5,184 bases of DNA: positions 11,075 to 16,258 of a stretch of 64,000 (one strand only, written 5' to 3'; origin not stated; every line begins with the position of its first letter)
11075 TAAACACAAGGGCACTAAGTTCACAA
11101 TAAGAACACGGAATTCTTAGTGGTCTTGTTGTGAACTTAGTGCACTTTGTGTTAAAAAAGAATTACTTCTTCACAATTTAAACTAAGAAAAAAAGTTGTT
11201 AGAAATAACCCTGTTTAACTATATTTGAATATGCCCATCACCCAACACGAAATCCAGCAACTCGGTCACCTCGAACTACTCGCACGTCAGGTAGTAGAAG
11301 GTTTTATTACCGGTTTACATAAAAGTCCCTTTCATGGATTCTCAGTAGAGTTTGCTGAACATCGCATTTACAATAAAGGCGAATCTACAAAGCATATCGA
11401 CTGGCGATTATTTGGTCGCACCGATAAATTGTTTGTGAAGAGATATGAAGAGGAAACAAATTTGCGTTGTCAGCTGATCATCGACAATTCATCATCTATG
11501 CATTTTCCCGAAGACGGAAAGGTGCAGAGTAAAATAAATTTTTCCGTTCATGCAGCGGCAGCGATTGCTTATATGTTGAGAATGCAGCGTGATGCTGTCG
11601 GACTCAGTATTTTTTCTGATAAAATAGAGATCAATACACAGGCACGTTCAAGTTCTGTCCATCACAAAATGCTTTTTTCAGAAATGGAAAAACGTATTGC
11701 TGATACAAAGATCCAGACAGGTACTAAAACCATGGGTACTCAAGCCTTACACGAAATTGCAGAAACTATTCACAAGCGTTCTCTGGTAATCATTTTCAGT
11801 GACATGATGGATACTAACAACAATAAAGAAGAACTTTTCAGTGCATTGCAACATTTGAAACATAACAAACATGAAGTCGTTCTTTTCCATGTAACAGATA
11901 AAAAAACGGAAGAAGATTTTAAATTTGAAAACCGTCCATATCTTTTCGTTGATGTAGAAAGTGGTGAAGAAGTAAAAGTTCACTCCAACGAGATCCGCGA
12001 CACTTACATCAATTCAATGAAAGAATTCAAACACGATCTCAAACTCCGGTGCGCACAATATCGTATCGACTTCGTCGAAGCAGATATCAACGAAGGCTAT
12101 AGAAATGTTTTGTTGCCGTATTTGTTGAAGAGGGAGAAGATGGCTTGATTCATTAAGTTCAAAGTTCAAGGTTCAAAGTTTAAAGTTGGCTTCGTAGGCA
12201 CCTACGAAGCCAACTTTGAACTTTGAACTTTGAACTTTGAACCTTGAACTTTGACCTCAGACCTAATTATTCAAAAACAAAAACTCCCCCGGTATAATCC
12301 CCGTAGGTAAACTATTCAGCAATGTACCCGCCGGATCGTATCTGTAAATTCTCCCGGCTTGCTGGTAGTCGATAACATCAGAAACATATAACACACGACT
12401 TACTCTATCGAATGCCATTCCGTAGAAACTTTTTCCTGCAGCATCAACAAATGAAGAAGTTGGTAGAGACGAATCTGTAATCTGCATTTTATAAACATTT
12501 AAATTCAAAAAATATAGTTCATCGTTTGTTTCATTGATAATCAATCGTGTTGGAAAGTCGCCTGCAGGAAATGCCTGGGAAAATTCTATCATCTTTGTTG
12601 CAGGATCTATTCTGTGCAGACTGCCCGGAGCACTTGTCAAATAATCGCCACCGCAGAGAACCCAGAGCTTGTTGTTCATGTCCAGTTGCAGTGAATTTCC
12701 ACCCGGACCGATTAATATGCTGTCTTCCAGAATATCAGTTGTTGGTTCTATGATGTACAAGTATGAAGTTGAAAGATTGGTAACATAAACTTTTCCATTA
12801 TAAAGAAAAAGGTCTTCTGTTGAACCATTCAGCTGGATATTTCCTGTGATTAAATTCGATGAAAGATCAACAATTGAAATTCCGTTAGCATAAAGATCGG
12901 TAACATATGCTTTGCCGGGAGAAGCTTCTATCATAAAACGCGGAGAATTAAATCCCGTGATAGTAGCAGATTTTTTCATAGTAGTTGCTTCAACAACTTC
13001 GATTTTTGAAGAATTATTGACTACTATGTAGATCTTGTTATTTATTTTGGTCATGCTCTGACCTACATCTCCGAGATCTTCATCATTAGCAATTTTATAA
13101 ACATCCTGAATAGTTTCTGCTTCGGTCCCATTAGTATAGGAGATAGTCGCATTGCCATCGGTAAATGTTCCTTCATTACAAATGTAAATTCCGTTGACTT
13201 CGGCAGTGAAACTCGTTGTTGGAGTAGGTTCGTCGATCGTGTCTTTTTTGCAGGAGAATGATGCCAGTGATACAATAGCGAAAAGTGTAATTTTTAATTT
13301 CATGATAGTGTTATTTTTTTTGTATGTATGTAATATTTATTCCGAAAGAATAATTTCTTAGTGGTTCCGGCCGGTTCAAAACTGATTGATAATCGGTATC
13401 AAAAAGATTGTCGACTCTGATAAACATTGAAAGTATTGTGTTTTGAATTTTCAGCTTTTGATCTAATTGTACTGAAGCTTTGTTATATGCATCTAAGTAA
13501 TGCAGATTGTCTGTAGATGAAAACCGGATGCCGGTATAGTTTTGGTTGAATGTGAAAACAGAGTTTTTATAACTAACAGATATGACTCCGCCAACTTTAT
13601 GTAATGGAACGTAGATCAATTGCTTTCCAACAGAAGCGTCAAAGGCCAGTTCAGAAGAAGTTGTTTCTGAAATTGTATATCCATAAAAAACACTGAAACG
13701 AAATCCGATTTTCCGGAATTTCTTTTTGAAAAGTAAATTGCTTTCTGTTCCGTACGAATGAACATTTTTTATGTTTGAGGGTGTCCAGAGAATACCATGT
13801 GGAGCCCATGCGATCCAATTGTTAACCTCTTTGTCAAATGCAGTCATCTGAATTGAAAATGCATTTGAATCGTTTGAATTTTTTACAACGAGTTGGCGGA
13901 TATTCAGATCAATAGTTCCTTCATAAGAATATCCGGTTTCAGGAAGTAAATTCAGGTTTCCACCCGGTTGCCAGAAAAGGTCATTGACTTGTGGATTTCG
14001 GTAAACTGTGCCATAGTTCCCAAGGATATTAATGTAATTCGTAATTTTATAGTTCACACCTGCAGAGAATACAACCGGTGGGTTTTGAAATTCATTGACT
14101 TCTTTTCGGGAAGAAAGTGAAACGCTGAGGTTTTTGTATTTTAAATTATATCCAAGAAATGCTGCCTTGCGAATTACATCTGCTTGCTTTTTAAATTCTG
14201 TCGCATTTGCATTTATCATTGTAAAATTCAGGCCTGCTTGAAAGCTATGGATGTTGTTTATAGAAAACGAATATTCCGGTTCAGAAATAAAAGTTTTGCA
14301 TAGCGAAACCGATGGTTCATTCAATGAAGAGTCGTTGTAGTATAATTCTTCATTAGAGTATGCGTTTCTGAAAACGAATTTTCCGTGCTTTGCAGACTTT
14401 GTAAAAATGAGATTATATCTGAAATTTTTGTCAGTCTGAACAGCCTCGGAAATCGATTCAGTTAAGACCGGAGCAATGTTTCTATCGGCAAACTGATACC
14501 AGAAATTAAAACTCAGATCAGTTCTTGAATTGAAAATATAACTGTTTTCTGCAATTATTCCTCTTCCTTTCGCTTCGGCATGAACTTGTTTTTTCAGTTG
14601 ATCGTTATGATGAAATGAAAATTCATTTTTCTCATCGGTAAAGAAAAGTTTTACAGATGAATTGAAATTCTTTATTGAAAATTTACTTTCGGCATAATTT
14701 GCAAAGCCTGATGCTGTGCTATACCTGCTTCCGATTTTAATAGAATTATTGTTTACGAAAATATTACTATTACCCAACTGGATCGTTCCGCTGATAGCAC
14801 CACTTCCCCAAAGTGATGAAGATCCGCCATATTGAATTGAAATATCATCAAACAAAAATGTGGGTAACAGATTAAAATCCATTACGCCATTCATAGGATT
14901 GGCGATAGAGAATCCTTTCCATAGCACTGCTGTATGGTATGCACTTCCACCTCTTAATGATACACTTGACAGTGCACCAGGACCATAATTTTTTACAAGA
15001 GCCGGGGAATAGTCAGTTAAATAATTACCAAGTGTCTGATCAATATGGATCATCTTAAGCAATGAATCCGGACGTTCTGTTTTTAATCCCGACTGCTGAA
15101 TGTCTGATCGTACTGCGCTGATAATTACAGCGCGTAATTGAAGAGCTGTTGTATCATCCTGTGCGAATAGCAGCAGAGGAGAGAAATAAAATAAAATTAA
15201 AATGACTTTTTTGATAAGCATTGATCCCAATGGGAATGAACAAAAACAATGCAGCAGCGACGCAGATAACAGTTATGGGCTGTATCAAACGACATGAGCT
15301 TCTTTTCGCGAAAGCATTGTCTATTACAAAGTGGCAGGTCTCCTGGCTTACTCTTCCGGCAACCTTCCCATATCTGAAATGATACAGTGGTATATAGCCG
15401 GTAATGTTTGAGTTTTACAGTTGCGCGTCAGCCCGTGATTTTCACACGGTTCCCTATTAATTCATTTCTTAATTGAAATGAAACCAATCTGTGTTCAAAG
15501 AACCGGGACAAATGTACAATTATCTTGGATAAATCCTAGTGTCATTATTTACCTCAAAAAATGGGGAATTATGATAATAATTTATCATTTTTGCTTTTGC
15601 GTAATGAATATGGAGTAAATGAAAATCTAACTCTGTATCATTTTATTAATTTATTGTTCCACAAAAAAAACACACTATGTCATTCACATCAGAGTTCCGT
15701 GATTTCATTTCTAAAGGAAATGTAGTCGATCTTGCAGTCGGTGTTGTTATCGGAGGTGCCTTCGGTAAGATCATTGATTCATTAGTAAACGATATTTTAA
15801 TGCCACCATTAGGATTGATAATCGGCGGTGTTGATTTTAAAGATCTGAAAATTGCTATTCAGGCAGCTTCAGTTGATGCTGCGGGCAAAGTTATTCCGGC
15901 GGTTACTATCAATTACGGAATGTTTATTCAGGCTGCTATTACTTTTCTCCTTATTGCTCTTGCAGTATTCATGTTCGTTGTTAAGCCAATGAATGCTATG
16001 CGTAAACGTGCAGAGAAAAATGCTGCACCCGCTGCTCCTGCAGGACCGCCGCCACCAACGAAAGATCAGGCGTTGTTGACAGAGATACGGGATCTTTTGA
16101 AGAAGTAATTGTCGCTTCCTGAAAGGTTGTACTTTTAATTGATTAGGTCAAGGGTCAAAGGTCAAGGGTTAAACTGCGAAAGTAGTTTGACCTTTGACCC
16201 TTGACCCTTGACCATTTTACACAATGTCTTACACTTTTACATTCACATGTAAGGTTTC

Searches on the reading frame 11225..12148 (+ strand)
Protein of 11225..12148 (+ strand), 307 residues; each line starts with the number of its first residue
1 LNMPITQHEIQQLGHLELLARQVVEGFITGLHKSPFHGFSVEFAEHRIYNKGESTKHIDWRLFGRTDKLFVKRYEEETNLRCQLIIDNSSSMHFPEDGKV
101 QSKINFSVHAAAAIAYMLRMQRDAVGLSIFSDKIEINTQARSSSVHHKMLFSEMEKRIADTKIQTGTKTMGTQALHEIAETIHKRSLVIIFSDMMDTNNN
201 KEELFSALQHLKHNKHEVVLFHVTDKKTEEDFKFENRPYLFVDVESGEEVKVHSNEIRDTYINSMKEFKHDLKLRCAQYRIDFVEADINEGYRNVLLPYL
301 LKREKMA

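Call 22: search_protein_families(library=pfam, proteins=[window:11225-12148:+], max_evalue=0.0001)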
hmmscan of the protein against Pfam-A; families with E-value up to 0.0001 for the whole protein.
window:11225-12148:+ (307 aa): 2 families
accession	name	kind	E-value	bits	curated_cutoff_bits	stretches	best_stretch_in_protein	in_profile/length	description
PF01882.25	DUF58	-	2.6e-33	115.5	23.4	1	45-267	1-212/216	Protein of unknown function DUF58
PF13519.12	VWA_2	-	2.6e-07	31.7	27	1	84-193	3-105/107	von Willebrand factor type A domain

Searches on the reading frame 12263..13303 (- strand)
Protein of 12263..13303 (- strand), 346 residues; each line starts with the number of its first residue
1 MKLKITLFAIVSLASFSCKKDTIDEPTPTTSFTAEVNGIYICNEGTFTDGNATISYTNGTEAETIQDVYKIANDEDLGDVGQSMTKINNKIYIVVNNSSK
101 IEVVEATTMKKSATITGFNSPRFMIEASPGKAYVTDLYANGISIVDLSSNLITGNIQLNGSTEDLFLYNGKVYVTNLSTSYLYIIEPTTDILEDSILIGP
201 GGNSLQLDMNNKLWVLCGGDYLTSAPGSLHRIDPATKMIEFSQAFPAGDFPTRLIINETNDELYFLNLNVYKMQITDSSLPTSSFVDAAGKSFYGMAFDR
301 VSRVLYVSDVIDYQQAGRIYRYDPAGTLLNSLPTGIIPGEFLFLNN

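Call 22: search_protein_families(library=pfam, proteins=[window:12263-13303:-], max_evalue=0.0001)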
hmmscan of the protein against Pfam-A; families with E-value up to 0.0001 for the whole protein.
window:12263-13303:- (346 aa): 1 family
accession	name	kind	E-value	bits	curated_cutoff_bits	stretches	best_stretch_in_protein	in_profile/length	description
PF16819.11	DUF5074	-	2.4e-25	89.8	27.2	1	37-333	1-339/353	Domain of unknown function (DUF5074)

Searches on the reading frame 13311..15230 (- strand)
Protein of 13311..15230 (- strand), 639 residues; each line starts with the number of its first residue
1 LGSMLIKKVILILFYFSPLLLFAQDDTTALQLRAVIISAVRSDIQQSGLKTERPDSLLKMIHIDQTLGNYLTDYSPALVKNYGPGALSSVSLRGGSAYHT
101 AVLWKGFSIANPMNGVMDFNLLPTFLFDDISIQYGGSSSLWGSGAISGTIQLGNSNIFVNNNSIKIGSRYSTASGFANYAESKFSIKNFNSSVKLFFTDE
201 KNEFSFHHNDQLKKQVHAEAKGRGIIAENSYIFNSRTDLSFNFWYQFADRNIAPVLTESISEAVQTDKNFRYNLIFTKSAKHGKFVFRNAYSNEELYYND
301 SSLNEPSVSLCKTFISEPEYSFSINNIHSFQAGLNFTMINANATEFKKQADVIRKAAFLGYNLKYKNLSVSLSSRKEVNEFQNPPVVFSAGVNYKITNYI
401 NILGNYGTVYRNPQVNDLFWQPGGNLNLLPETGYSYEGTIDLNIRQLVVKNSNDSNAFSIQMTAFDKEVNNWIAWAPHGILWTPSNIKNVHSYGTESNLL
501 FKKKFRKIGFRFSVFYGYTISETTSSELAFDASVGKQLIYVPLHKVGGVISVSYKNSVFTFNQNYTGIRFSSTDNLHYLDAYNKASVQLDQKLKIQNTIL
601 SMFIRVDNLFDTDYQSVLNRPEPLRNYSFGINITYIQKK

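Call 23: search_protein_families(library=pfam, proteins=[window:13311-15230:-], max_evalue=0.0001)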
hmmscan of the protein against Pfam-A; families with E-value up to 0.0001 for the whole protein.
window:13311-15230:- (639 aa): 2 families
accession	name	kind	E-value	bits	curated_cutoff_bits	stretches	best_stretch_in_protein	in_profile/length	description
PF00593.30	TonB_dep_Rec_b-barrel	-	2e-22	81.1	27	1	225-609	49-436/436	TonB dependent receptor-like, beta-barrel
PF07715.20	Plug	-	6.4e-10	39.9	23.9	1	65-149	23-107/107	TonB-dependent Receptor Plug Domain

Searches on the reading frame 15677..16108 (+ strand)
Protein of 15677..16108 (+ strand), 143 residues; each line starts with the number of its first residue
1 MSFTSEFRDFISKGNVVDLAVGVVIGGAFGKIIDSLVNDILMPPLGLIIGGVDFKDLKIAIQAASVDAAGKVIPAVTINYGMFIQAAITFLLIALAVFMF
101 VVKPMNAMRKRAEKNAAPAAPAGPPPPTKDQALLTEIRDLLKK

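Call 23: search_protein_families(library=pfam, proteins=[window:15677-16108:+], max_evalue=0.0001)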
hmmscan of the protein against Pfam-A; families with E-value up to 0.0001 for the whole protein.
window:15677-16108:+ (143 aa): 1 family
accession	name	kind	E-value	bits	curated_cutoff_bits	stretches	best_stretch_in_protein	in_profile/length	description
PF01741.23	MscL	-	7.3e-44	149.5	27.4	1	3-142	1-123/123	Large-conductance mechanosensitive channel, MscL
